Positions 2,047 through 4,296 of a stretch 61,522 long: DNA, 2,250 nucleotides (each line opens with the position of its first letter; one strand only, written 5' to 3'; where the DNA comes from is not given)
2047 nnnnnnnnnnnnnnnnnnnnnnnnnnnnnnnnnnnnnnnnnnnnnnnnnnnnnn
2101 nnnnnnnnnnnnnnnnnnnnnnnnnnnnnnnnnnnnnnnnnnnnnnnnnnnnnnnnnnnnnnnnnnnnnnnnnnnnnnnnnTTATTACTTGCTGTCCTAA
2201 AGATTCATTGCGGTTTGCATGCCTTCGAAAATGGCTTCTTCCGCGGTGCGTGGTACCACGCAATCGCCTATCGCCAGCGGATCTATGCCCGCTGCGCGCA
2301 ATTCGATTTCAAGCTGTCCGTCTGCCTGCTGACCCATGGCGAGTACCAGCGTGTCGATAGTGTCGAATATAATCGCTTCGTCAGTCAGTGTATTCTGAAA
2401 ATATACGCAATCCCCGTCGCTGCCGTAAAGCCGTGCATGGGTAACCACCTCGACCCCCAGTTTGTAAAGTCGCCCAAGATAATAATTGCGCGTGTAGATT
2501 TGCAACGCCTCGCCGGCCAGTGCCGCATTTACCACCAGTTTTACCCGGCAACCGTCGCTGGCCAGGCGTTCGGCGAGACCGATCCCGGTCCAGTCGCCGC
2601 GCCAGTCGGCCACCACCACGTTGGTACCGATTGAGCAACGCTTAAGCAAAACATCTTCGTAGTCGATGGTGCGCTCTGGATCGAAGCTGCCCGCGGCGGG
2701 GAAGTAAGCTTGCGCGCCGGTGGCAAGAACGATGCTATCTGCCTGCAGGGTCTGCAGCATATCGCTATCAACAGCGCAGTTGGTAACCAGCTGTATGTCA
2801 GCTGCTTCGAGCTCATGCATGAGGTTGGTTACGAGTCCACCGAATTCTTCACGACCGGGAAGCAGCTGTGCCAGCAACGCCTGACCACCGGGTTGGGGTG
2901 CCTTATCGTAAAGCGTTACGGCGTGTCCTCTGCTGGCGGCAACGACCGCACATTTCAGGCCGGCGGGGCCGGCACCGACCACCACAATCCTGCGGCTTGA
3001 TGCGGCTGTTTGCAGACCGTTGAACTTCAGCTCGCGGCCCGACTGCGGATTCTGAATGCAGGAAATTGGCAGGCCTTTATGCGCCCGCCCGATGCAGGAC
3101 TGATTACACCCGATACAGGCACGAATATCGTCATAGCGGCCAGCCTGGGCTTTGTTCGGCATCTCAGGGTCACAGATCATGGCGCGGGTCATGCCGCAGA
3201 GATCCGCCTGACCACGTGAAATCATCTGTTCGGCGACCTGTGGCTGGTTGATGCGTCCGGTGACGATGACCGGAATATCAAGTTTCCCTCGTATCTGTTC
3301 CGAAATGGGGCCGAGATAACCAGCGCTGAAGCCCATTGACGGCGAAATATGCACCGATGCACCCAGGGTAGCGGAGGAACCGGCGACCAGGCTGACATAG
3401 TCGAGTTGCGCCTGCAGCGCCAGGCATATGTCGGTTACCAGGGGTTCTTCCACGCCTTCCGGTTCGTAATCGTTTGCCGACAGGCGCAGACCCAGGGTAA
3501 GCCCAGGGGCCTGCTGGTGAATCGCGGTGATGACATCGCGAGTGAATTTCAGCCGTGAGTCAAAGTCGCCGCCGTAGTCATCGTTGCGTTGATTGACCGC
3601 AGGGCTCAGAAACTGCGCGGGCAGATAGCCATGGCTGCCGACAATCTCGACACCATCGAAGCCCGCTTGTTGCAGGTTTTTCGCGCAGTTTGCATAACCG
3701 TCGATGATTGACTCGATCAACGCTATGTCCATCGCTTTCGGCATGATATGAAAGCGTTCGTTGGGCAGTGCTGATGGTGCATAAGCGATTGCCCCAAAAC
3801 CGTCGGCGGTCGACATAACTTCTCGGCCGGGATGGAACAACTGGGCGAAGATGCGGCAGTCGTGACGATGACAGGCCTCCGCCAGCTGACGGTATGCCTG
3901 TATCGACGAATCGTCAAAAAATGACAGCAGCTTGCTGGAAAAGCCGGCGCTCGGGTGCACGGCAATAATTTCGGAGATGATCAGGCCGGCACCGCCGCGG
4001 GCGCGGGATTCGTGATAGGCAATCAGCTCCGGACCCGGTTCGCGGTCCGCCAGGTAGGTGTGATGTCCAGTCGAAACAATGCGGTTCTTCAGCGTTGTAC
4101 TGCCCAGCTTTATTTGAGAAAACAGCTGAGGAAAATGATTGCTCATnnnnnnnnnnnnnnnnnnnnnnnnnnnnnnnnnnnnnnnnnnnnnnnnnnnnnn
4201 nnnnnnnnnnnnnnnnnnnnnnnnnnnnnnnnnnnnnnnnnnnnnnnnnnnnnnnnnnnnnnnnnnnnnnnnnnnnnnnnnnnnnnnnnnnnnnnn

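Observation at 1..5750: Non-Pyl MttB-family methyltransferase operon with no corrinoid protein, coupled to a TMADH-type flavoprotein, a ThDP enzyme and an FAD oxidoreductase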

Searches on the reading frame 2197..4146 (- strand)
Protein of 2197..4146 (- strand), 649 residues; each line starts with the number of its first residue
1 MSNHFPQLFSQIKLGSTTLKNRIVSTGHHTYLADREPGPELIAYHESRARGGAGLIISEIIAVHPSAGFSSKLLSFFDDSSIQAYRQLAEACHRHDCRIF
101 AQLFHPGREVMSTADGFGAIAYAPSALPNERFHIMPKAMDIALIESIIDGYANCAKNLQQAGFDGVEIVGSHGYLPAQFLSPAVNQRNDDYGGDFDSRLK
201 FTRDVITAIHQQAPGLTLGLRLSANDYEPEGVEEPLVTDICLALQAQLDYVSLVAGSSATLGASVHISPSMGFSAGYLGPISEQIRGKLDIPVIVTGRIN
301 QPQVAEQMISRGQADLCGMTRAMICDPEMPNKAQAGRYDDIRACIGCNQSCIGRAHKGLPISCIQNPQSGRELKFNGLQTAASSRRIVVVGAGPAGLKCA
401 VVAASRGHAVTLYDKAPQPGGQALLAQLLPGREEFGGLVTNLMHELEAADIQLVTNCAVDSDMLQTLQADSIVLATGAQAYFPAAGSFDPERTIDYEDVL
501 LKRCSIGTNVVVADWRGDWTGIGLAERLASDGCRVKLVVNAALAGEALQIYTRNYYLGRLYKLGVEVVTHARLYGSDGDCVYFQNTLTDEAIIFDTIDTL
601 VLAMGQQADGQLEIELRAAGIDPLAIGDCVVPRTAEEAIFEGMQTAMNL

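Call 3: search_protein_families(library=pfam, proteins=[window:2197-4146:-])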
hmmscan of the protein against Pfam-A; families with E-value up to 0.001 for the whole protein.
window:2197-4146:- (649 aa): 8 families
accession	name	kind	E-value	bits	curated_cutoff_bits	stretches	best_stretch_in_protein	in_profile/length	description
PF00724.26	Oxidored_FMN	-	2.5e-63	214.8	27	1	7-339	1-341/342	NADH:flavin oxidoreductase / NADH oxidase family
PF07992.20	Pyr_redox_2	-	2.3e-16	60.5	26.1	1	386-617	2-245/291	Pyridine nucleotide-disulphide oxidoreductase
PF13450.12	NAD_binding_8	-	4.8e-09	36.8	21.9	1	389-424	1-36/68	NAD(P)-binding Rossmann-like domain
PF03486.20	HI0933_like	-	6.3e-09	36.1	50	1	386-422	2-38/244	HI0933-like protein Rossmann domain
PF01266.30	DAO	-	2.3e-08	34.4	27.9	1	386-422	1-38/353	FAD dependent oxidoreductase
PF00070.33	Pyr_redox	-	4e-08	34.1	22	0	386-420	1-35/82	Pyridine nucleotide-disulphide oxidoreductase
PF12831.13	FAD_oxidored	-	3.9e-06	26.8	27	1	387-424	2-39/416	FAD dependent oxidoreductase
PF00890.30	FAD_binding_2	-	1.7e-05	24.6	20.4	1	387-427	2-42/414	FAD binding domain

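Call 4: search_protein_families(library=ncbifam, proteins=[window:2197-4146:-])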
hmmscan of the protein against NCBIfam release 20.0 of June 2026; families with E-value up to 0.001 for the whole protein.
window:2197-4146:- (649 aa): 49 families (the best 25 are shown)
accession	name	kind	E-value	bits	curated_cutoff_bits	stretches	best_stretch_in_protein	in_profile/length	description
TIGR03997.1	mycofact_OYE_2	equivalog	3.5e-171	570.8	793.15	1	7-648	1-644/645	mycofactocin system FadH/OYE family oxidoreductase 2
NF041087.1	bile_acid_BaiCD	equivalog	3.8e-113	378.8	825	1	5-648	1-641/642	bile acid Fe-S flavoenzyme BaiCD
NF045599.1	bili_reduct_long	exception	3.1e-101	339.6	750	1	8-648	1-640/641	bilirubin reductase, long form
TIGR03996.1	mycofact_OYE_1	hypoth_equivalog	7.7e-74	249.3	627.9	1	8-645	2-632/633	mycofactocin system FadH/OYE family oxidoreductase 1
NF045592.1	bili_reduct_N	equivalog_domain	1.3e-57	195.6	425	1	8-366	2-363/363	bilirubin reductase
NF010047.0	PRK13523.1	equivalog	2e-55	188.2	431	1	7-336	4-323/339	NADPH dehydrogenase NamA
NF006101.0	PRK08255.1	equivalog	5.3e-47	160.4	1078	1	4-330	395-727/768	bifunctional salicylyl-CoA 5-hydroxylase/oxidoreductase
NF007899.0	PRK10605.1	subfamily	7.7e-34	117.5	403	1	7-334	5-338/365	N-ethylmaleimide reductase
NF009410.0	PRK12771.1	subfamily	3.7e-12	45.6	516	1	379-480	133-235/566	NAD(P)-binding protein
NF009409.0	PRK12770.1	subfamily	1.2e-10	41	343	1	380-425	14-59/360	putative glutamate synthase subunit beta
TIGR01317.1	GOGAT_sm_gam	subfamily_domain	1e-08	34.5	447.7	1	384-480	143-240/485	glutamate synthase small subunit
TIGR01316.1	gltA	equivalog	1.4e-08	33.9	471.75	1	380-478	129-228/449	NADPH-dependent glutamate synthase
NF009454.0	PRK12814.1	equivalog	3e-08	32.5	916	1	381-479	190-289/657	putative NADPH-dependent glutamate synthase small subunit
NF003585.0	PRK05249.1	equivalog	4.7e-08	32.1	465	1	387-425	9-47/464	Si-specific NAD(P)(+) transhydrogenase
NF009408.0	PRK12769.1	equivalog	6.5e-08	31.1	1003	1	380-479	323-421/659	formate-dependent uric acid utilization protein AegA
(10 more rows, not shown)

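Call 18: search_solved_structures(query=window:2197-4146:-, max_evalue=1e-20)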
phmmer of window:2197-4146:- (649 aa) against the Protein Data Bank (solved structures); distinct sequences matched with E-value up to 1e-20: 109 (the best 60 are shown).
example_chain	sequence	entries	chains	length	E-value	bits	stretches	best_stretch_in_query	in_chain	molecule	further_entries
1ps9_A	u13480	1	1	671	2.2e-86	293.8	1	5-515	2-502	2,4-dienoyl-CoA reductase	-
6qkg_A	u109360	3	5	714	9.5e-59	202.6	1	7-645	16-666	NCR A | NCR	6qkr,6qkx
1djq_A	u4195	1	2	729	3.5e-55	190.8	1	8-566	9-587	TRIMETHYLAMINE DEHYDROGENASE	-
1djn_A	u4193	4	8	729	4.8e-55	190.3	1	8-566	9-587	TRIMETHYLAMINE DEHYDROGENASE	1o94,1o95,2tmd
6l6j_A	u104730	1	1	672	2.2e-52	181.6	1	5-647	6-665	Oxidored_FMN domain-containing protein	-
3k30_A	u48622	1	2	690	1e-48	169.4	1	6-646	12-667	Histamine dehydrogenase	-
6de6_A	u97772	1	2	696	1.6e-48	168.8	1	3-567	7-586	Histamine dehydrogenase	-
3gr7_A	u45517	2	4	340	3.8e-42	147.7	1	7-333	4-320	NADPH dehydrogenase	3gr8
9iuv_A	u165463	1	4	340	3.3e-41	144.6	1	7-333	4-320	NADPH dehydrogenase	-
5ocs_A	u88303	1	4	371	4.9e-41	144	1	6-335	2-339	Putative NADH-depentdent flavin oxidoreductase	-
8x0j_A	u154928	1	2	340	3.8e-39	137.8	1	7-333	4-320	NADPH dehydrogenase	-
1z41_A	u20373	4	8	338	3.9e-39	137.8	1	7-333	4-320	Probable NADH-dependent flavin oxidoreductase yqjM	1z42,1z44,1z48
7o0t_A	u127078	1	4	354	7e-38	133.6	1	6-335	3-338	NADH:flavin oxidoreductase/NADH oxidase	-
3krz_A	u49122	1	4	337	7e-35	123.7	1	11-327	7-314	NADH:flavin oxidoreductase/NADH oxidase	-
3kru_A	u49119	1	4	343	7.5e-35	123.6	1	11-327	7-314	NADH:flavin oxidoreductase/NADH oxidase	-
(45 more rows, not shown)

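Call 44: search_solved_structures(query=window:2197-4146:-, max_evalue=1e-45, show_alignments=5)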
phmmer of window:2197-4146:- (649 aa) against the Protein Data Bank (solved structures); distinct sequences matched with E-value up to 1e-45: 7.
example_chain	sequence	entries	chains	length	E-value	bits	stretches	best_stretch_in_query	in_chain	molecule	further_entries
1ps9_A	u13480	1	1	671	2.2e-86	293.8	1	5-515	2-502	2,4-dienoyl-CoA reductase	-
6qkg_A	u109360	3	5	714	9.5e-59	202.6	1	7-645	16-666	NCR A | NCR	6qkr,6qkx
1djq_A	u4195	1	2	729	3.5e-55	190.8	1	8-566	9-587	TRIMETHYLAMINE DEHYDROGENASE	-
1djn_A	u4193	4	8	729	4.8e-55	190.3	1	8-566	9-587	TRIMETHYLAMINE DEHYDROGENASE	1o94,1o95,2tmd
6l6j_A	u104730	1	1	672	2.2e-52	181.6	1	5-647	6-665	Oxidored_FMN domain-containing protein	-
3k30_A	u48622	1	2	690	1e-48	169.4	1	6-646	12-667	Histamine dehydrogenase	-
6de6_A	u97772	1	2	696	1.6e-48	168.8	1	3-567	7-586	Histamine dehydrogenase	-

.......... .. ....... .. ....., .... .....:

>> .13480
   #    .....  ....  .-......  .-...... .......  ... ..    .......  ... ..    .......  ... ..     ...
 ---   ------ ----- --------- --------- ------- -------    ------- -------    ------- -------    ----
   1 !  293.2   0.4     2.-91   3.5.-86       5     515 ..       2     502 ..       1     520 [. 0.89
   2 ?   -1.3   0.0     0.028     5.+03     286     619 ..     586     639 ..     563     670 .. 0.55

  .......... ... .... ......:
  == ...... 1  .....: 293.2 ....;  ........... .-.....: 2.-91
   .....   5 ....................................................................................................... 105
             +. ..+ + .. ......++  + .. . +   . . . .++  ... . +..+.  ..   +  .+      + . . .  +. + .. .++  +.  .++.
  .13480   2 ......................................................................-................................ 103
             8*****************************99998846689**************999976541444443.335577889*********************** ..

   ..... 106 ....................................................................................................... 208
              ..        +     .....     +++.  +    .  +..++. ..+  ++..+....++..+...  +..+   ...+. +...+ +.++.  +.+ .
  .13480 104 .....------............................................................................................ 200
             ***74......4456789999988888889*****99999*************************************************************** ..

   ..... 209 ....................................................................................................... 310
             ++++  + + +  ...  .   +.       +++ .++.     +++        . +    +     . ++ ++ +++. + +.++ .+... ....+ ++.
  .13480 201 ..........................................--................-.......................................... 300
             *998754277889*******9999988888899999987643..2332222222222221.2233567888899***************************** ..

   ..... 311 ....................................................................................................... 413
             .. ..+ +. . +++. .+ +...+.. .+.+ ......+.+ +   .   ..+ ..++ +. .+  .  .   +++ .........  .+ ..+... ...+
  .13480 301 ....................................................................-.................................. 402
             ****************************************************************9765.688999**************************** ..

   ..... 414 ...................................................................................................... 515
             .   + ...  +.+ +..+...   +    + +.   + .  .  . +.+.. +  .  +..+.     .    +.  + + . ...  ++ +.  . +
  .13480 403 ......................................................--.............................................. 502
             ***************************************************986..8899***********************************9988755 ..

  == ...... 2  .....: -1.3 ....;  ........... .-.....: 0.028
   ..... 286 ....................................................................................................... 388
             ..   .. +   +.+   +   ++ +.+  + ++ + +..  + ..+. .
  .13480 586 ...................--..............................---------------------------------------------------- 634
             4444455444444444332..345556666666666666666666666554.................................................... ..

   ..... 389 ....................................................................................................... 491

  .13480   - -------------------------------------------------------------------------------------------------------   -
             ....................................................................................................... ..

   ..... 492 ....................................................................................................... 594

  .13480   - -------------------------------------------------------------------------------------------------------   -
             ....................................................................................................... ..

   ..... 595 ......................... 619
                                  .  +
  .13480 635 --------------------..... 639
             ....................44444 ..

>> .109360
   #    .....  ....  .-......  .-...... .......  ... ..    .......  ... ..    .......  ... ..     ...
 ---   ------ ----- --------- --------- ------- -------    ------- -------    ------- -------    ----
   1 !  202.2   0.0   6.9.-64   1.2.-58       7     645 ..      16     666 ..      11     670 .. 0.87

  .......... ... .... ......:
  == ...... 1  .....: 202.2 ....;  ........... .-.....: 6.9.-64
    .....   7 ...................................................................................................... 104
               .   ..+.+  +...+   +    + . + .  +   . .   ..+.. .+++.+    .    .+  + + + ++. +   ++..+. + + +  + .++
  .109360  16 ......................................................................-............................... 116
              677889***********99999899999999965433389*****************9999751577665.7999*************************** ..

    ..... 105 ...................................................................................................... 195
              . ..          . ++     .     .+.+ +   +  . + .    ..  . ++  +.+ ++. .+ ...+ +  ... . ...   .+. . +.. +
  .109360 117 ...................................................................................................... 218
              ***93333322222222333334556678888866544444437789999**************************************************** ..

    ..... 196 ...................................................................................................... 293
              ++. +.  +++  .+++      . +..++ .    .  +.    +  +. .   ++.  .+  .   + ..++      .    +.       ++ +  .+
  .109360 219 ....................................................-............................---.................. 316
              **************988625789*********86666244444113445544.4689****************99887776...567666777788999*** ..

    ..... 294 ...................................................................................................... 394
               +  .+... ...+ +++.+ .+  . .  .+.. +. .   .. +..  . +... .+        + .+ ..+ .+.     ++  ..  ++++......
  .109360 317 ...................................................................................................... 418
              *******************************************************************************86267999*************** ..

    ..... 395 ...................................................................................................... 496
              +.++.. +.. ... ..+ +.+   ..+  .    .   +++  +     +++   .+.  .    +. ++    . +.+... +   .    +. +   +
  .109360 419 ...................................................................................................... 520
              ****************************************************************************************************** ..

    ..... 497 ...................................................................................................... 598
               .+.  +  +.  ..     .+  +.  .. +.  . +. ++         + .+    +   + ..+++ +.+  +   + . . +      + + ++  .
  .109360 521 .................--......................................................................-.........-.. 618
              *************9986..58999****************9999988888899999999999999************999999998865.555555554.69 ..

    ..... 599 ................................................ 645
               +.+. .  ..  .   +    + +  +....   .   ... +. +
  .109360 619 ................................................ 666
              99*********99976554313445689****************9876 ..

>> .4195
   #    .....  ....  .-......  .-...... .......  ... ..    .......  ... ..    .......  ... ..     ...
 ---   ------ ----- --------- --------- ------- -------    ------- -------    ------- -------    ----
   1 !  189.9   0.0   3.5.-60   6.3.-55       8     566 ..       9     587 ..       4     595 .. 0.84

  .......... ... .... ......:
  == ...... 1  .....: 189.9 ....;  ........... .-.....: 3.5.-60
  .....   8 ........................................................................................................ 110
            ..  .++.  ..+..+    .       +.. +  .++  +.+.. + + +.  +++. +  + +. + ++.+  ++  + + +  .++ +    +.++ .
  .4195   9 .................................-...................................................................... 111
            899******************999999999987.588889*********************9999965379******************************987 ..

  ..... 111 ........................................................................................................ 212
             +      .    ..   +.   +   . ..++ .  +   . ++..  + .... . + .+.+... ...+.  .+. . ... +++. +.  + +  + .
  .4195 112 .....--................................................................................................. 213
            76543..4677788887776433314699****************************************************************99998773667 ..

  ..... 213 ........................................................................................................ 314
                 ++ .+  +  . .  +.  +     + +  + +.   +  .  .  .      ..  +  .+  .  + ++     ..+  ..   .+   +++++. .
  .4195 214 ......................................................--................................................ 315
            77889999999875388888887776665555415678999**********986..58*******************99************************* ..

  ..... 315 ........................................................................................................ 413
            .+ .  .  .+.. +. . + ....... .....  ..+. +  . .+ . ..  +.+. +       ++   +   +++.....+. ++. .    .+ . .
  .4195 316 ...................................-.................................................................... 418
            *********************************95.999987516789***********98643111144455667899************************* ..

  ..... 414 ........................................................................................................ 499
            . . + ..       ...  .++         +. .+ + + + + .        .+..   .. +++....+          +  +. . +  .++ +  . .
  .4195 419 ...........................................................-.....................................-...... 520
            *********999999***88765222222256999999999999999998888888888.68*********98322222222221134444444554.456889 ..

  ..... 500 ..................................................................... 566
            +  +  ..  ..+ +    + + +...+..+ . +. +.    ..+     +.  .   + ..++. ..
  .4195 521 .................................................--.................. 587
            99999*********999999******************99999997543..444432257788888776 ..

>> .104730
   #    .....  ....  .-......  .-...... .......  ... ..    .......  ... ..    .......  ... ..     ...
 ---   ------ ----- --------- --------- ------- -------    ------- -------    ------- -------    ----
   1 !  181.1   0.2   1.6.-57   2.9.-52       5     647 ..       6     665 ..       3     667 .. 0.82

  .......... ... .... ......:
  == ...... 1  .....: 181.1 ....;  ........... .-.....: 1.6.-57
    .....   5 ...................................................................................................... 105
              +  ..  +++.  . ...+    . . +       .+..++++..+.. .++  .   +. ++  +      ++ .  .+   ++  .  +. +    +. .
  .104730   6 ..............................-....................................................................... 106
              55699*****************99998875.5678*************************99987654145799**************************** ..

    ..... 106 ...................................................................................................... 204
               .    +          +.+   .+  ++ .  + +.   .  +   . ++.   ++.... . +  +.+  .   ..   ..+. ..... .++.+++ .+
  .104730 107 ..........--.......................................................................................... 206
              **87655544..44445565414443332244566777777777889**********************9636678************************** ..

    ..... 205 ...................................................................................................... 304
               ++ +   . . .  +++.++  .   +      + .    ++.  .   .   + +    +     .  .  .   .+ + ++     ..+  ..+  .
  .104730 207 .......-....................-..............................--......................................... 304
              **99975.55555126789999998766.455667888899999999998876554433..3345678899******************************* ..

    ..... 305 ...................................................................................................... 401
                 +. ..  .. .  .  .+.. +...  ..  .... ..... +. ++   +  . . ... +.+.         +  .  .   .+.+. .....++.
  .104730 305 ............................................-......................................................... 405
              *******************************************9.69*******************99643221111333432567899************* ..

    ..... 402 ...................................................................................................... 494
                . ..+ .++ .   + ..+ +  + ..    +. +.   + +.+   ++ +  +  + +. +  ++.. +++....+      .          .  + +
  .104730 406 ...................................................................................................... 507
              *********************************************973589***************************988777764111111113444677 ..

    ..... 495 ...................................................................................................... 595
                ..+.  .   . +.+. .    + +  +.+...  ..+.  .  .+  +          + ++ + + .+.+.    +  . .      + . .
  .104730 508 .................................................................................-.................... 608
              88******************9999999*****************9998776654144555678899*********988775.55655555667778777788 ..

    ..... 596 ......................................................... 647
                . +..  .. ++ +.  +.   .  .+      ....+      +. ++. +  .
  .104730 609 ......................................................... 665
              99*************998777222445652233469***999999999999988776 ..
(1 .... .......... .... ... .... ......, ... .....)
